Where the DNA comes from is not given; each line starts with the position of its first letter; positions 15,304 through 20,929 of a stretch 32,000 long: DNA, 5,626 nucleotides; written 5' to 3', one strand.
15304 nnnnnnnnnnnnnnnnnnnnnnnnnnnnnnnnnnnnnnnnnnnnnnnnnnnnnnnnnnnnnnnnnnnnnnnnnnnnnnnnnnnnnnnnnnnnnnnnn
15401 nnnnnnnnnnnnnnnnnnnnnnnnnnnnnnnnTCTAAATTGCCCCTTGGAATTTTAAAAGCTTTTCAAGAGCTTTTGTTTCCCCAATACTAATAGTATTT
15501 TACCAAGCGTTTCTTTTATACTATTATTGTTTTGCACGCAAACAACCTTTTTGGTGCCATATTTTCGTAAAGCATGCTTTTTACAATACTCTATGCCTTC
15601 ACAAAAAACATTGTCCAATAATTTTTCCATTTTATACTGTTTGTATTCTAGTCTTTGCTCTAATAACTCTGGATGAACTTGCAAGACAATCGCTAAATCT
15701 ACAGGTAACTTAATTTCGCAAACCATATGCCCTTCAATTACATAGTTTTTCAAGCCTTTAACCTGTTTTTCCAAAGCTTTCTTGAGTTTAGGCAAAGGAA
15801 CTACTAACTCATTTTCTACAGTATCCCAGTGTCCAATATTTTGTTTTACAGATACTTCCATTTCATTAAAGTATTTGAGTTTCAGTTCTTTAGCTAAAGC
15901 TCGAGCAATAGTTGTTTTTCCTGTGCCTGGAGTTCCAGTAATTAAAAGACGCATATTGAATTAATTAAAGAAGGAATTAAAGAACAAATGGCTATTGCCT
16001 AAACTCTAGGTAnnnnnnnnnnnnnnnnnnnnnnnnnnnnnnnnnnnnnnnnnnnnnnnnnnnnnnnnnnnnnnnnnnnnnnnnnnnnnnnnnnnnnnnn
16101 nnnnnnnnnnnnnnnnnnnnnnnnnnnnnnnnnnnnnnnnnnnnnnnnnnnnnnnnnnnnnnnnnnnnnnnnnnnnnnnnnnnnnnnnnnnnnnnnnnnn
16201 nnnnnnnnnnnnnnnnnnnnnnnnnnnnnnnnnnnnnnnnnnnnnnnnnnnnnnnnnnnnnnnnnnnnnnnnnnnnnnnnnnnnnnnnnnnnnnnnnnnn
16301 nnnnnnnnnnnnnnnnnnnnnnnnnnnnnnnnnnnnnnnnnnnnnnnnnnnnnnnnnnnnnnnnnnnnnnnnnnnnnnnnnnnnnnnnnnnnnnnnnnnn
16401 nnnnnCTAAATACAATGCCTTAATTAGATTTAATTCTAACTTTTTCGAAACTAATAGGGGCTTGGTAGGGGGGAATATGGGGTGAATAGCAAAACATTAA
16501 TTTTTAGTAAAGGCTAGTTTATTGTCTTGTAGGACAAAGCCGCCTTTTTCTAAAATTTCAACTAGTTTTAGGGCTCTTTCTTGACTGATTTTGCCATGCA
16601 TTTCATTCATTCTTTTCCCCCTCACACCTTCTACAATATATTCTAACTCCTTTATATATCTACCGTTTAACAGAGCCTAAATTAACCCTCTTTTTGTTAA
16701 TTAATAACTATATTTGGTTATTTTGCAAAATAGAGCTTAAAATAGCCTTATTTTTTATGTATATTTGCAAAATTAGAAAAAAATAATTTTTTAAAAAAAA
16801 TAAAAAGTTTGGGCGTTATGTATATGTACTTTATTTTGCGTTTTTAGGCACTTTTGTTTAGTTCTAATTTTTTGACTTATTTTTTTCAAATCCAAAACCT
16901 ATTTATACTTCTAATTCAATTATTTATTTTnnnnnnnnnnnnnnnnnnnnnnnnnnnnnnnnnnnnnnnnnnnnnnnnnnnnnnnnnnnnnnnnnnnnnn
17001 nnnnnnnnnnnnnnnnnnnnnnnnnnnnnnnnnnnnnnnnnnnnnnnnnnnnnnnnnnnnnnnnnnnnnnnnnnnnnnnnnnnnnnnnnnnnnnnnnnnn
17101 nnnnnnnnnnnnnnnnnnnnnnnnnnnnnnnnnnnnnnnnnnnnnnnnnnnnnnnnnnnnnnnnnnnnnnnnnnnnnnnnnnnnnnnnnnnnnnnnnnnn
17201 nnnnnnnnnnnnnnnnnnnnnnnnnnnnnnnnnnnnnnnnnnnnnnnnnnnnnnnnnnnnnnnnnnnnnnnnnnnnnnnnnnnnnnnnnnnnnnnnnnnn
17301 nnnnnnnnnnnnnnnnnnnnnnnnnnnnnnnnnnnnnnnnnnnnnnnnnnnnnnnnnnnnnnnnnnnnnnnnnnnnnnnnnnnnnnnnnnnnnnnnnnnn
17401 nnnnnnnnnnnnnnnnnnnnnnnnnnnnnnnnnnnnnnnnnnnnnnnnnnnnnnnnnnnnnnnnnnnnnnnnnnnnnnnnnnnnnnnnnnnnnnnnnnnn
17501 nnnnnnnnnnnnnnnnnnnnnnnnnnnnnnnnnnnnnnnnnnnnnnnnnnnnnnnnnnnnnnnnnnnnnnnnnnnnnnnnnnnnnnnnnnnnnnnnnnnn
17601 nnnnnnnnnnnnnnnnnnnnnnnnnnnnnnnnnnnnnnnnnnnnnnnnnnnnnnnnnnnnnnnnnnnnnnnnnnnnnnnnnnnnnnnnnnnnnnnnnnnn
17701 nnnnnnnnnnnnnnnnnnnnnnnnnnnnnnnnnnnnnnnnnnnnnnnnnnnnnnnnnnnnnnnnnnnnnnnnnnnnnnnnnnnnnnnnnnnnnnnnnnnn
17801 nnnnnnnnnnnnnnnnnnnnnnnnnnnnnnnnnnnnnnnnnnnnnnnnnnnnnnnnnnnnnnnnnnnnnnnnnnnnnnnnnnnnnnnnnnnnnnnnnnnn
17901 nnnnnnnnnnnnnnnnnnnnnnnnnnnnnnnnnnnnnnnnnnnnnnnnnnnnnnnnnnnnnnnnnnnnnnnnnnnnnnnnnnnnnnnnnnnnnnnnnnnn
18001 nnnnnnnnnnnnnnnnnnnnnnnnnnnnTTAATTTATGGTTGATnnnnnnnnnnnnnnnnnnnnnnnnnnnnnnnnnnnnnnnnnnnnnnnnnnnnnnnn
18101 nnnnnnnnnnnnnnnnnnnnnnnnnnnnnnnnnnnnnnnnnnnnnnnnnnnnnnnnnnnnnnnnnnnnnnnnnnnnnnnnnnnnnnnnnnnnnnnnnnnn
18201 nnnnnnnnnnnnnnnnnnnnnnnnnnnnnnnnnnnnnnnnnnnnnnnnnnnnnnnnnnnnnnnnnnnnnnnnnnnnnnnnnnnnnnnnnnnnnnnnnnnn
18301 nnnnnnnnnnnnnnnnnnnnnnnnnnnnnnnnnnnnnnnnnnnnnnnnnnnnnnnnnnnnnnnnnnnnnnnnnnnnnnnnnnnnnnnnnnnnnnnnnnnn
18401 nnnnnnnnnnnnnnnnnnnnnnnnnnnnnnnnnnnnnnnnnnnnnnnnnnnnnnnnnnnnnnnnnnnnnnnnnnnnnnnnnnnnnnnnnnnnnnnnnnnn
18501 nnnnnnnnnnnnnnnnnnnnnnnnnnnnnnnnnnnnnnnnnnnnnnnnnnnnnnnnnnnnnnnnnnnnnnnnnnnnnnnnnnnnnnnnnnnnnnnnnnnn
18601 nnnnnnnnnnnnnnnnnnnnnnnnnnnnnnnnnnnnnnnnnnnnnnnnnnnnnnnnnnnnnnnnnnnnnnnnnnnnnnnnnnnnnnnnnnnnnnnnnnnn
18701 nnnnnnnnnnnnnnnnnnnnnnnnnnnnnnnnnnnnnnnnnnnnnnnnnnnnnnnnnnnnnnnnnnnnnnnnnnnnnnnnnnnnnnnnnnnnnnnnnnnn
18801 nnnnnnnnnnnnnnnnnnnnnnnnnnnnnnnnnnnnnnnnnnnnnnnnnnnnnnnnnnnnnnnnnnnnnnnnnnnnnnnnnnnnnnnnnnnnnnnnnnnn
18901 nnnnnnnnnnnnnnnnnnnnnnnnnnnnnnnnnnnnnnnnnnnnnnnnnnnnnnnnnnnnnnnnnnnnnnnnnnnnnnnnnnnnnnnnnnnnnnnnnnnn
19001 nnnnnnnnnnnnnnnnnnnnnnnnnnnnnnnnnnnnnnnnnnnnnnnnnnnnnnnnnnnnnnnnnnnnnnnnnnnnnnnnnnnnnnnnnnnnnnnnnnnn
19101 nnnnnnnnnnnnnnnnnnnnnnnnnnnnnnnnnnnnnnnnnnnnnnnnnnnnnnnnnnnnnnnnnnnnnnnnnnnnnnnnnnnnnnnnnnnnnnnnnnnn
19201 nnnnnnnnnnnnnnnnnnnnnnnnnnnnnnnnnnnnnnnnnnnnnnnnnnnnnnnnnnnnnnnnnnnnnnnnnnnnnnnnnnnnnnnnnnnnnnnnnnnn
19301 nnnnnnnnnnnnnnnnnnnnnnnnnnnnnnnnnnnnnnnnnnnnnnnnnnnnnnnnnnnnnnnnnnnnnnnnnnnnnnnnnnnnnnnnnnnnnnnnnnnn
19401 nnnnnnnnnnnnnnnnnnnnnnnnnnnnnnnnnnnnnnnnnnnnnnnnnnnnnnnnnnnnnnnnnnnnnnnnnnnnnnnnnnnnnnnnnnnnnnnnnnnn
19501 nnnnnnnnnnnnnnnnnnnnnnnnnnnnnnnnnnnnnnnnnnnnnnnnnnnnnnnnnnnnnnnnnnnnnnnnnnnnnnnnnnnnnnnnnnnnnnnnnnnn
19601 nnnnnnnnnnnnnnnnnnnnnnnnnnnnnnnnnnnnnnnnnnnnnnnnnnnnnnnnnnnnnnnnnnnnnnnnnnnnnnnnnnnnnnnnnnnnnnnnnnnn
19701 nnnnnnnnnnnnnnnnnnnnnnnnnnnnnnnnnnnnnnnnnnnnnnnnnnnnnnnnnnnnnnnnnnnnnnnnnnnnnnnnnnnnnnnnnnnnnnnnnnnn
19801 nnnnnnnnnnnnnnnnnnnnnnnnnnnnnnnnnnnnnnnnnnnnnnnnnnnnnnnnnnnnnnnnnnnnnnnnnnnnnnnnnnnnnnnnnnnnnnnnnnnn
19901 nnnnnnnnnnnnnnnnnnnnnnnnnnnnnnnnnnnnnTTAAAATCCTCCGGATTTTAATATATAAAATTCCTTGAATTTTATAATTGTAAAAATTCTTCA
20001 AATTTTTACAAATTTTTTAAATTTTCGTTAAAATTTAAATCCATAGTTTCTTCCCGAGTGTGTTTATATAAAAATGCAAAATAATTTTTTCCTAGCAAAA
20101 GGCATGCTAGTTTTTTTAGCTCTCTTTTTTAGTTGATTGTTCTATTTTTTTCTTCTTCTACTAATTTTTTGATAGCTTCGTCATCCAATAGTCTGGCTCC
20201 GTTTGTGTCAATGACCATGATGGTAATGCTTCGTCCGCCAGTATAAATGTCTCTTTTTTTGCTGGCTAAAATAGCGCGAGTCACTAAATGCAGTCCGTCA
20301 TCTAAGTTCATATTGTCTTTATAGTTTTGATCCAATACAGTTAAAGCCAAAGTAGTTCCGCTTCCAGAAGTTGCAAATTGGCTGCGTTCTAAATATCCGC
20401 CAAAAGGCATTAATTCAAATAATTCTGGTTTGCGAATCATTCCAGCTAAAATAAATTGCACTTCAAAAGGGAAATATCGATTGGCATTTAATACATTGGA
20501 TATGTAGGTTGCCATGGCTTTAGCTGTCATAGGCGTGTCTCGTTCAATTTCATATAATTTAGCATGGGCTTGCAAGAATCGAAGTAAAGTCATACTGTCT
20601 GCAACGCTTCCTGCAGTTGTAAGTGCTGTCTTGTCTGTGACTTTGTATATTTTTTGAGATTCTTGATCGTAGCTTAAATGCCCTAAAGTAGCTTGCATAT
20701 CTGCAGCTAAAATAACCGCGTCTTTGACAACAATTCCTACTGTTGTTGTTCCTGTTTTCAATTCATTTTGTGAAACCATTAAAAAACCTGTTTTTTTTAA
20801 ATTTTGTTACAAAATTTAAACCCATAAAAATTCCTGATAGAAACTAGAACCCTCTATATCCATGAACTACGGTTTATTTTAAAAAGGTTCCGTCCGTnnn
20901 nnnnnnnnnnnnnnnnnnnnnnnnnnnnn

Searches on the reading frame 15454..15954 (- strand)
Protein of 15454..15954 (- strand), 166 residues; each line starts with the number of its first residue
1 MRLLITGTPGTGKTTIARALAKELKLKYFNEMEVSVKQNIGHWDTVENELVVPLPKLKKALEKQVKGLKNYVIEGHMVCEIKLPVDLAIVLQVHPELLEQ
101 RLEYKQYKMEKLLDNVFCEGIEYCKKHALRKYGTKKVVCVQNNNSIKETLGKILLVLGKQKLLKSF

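Call 4: search_protein_families(library=pfam, proteins=[window:15454-15954:-], max_evalue=0.1)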
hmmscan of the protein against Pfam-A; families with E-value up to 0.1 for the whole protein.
window:15454-15954:- (166 aa): 50 families (the best 25 are shown)
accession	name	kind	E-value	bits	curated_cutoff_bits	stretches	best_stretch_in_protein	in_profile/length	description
PF13238.12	AAA_18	-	2e-14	54.6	29.4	1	4-119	2-125/128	AAA domain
PF00004.35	AAA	-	3.1e-07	31.3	21.2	1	3-37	1-32/131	ATPase family associated with various cellular activities (AAA)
PF01712.25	dNK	-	1.1e-06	29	27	2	4-47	2-38/203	Deoxynucleoside kinase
PF13521.12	AAA_28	-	4.8e-06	27.3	27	1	3-33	2-32/164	AAA domain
PF20720.3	nSTAND3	-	5.8e-06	26.5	27.2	1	3-45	20-59/155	Novel STAND NTPase 3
PF13207.12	AAA_17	-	6.7e-06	26.9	27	1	6-103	1-121/136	AAA domain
PF06068.19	TIP49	-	4.4e-05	23.2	23.8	1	3-114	53-157/347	TIP49 P-loop domain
PF09848.15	SLFN-g3_helicase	-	0.00012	21.9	24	1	3-71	4-72/354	Schlafen group 3, DNA/RNA helicase domain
PF13401.12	AAA_22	-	0.00032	21.5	27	1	3-38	8-45/130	AAA domain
PF13191.12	AAA_16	-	0.00037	21.5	32.6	1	3-27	27-51/167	AAA ATPase domain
PF03266.21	NTPase_1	-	0.00067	20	23.9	1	2-27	1-26/168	NTPase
PF00910.28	RNA_helicase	-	0.00077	20.4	21.5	1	4-52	2-53/105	RNA helicase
PF07728.20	AAA_5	-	0.00083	19.8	22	1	3-33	2-25/139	AAA domain (dynein-related subfamily)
PF13189.12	Cytidylate_kin2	-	0.00092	19.9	28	1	5-31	4-30/176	Cytidylate kinase-like family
PF08433.16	KTI12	-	0.0013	18.8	22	1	3-34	4-32/271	Chromatin associated protein KTI12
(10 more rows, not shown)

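Call 30: search_protein_families(library=ncbifam, proteins=[window:15454-15954:-], max_evalue=0.1)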
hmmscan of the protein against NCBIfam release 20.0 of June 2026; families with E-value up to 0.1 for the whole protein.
window:15454-15954:- (166 aa): 89 families (the best 25 are shown)
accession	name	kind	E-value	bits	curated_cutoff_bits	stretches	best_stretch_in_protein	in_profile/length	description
NF003012.0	PRK03839.1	equivalog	6e-26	91.5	152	1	1-155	1-149/180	putative kinase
TIGR02173.1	cyt_kin_arch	equivalog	1.1e-09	38.5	102.1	1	1-109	1-114/169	(d)CMP kinase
NF042959.1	IteA_antiphage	equivalog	2.8e-05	23.4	510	1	2-27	127-152/367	anti-phage ATPase IteA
NF010248.0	PRK13695.1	equivalog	0.00011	22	156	1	1-26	4-29/180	NTPase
TIGR03574.1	selen_PSTK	equivalog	0.00012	21.7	290.5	1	3-45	2-47/249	L-seryl-tRNA(Sec) kinase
TIGR02881.1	spore_V_K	equivalog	0.00015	20.9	422.95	1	3-37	45-74/261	stage V sporulation protein K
NF001679.0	PRK00440.1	equivalog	0.00018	20.7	303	1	2-31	41-70/322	replication factor C small subunit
NF003229.0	PRK04195.1-5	equivalog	0.00018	20.4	280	1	3-35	47-78/413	replication factor C large subunit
TIGR03922.1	T7SS_EccA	equivalog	0.00019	20.1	466.65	1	3-24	315-336/557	type VII secretion AAA-ATPase EccA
NF004861.0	PRK06217.1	equivalog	0.00021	20.7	203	1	1-31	2-32/183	hypothetical protein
TIGR01313.1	therm_gnt_kin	subfamily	0.00031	20.5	113.75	1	4-40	2-38/164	gluconokinase, GntK/IdnK-type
TIGR01351.1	adk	subfamily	0.00043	20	168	1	2-27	1-26/212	adenylate kinase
TIGR01241.2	FtsH_fam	equivalog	0.00043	19.2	600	1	4-30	199-225/598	ATP-dependent zinc metalloprotease FtsH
NF010555.0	PRK13949.1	equivalog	0.00053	20.1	180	1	2-30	3-31/175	shikimate kinase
NF003226.0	PRK04195.1-1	equivalog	0.00054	19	588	1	3-42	43-81/405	replication factor C large subunit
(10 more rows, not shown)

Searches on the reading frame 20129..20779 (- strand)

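Call 21: search_protein_families(library=pfam, proteins=[window:20129-20779:-], max_evalue=0.001)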
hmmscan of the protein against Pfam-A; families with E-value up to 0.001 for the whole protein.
window:20129-20779:- (216 aa): 1 family
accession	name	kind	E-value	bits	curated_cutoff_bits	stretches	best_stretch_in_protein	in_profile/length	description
PF00227.31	Proteasome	-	2.2e-46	158.3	22.4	1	8-183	2-183/189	Proteasome subunit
